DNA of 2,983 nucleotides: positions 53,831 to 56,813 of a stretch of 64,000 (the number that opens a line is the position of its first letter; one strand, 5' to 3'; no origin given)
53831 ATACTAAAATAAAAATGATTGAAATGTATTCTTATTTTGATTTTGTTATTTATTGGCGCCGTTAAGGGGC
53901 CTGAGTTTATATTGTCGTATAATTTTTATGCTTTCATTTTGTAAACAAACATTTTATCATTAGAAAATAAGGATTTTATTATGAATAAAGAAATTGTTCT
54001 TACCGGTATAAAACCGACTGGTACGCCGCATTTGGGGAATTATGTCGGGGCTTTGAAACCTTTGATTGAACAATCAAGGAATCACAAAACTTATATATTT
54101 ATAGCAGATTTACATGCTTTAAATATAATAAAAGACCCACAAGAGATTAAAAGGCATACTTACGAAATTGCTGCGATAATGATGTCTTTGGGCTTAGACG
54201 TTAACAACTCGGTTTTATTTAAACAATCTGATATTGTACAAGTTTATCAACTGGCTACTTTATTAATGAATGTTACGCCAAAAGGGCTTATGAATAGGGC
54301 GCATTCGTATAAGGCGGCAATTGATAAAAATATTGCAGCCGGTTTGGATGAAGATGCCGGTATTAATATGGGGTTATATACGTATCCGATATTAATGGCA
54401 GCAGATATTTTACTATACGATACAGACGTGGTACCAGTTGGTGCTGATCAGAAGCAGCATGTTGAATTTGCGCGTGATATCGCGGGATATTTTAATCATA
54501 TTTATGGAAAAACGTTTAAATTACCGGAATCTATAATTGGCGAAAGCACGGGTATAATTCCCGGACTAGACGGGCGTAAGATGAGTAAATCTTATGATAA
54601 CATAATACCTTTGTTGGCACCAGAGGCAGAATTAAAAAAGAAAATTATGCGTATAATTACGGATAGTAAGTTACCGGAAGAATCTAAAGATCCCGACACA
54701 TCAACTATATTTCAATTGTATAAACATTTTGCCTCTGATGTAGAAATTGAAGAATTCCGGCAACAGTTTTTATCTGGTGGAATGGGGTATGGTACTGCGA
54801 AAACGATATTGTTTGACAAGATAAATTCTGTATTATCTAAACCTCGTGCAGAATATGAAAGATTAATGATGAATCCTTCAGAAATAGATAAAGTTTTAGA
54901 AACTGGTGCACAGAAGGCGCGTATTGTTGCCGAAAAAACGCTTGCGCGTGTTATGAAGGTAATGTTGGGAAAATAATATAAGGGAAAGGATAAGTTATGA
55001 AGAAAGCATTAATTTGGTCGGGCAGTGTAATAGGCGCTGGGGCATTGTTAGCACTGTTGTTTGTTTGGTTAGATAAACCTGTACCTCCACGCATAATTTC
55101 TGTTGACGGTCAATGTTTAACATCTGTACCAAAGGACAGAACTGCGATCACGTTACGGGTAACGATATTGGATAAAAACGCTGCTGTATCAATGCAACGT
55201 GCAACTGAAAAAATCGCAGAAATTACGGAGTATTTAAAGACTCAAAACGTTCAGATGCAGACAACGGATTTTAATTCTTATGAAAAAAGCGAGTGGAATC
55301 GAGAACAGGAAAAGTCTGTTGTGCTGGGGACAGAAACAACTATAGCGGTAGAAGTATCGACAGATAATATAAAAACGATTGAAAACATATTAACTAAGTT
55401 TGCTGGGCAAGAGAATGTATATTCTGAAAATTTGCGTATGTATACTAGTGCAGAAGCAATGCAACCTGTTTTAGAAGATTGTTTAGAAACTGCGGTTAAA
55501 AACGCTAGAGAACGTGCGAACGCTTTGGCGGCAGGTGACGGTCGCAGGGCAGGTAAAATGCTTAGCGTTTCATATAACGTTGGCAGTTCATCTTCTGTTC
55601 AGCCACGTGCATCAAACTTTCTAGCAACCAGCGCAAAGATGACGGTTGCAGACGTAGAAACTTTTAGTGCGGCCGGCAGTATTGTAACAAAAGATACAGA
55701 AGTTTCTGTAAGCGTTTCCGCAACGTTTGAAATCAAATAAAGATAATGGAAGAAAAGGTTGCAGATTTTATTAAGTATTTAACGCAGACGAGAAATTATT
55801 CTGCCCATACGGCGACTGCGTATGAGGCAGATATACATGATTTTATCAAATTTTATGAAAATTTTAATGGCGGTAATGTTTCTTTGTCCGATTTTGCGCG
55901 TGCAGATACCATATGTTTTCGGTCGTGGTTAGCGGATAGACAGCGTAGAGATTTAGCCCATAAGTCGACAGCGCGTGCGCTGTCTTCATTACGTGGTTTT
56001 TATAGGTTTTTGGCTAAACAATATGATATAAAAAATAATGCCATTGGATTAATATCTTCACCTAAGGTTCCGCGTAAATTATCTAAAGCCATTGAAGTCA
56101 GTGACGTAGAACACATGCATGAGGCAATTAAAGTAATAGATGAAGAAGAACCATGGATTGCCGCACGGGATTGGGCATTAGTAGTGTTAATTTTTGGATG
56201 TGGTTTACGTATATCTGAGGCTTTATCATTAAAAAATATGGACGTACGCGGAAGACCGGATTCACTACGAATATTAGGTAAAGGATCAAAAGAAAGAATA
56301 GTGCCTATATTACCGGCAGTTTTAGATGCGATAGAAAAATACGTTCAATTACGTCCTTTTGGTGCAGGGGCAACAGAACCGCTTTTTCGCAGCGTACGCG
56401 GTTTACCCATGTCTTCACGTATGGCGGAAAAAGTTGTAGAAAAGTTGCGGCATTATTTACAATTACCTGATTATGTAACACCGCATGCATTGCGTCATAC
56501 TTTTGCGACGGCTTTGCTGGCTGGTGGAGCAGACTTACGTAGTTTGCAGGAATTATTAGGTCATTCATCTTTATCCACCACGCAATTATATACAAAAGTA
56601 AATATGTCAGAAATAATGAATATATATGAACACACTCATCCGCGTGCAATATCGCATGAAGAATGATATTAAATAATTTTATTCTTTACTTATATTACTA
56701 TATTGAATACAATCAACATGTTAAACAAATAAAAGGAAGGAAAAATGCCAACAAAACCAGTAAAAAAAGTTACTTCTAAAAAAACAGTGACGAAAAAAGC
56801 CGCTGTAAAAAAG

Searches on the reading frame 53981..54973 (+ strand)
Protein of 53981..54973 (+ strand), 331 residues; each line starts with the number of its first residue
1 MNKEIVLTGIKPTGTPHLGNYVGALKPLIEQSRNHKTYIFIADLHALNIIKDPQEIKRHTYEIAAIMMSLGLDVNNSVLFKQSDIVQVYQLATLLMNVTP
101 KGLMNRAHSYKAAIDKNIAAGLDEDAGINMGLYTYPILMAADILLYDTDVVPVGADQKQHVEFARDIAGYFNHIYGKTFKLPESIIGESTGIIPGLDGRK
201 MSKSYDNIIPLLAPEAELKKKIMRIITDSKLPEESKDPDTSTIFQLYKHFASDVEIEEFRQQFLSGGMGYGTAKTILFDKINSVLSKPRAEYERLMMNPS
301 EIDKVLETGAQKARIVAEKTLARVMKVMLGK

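Call 77: search_protein_families(library=pfam, proteins=[window:53981-54973:+], max_evalue=0.0001)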
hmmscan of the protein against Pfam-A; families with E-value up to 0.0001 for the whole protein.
window:53981-54973:+ (331 aa): 1 family
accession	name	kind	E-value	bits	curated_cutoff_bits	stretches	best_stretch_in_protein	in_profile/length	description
PF00579.31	tRNA-synt_1b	-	9.3e-58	196.3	21.1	1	5-285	7-291/292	tRNA synthetases class I (W and Y)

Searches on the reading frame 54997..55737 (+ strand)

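Call 77: search_protein_families(library=pfam, proteins=[window:54997-55737:+], max_evalue=0.0001)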
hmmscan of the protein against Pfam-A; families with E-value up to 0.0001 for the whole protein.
window:54997-55737:+ (247 aa): 1 family
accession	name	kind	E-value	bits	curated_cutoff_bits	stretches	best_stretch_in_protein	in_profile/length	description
PF04402.19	SIMPL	-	6.5e-23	82.5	25.2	1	34-244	1-205/205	Protein of unknown function (DUF541)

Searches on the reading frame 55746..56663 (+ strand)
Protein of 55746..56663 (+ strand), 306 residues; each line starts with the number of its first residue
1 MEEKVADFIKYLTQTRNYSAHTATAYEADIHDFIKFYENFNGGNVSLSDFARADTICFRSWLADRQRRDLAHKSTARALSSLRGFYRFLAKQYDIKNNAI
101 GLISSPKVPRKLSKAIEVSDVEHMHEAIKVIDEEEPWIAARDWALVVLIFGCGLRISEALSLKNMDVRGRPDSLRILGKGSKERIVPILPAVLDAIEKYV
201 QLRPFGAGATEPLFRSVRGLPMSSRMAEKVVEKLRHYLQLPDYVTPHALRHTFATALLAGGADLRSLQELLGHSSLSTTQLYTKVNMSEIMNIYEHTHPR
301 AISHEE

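Call 77: search_protein_families(library=pfam, proteins=[window:55746-56663:+], max_evalue=0.0001)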
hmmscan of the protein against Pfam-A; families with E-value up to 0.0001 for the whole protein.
window:55746-56663:+ (306 aa): 3 families
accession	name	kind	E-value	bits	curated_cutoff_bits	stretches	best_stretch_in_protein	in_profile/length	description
PF00589.27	Phage_integrase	-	3.7e-34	118.4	27.1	1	136-288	18-171/172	Phage integrase family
PF02899.23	Phage_int_SAM_1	-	1.9e-16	60.5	22.3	1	6-92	2-82/83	Phage integrase, N-terminal SAM-like domain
PF13495.12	Phage_int_SAM_4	-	4.9e-06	27.3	27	1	7-91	4-80/85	Phage integrase, N-terminal SAM-like domain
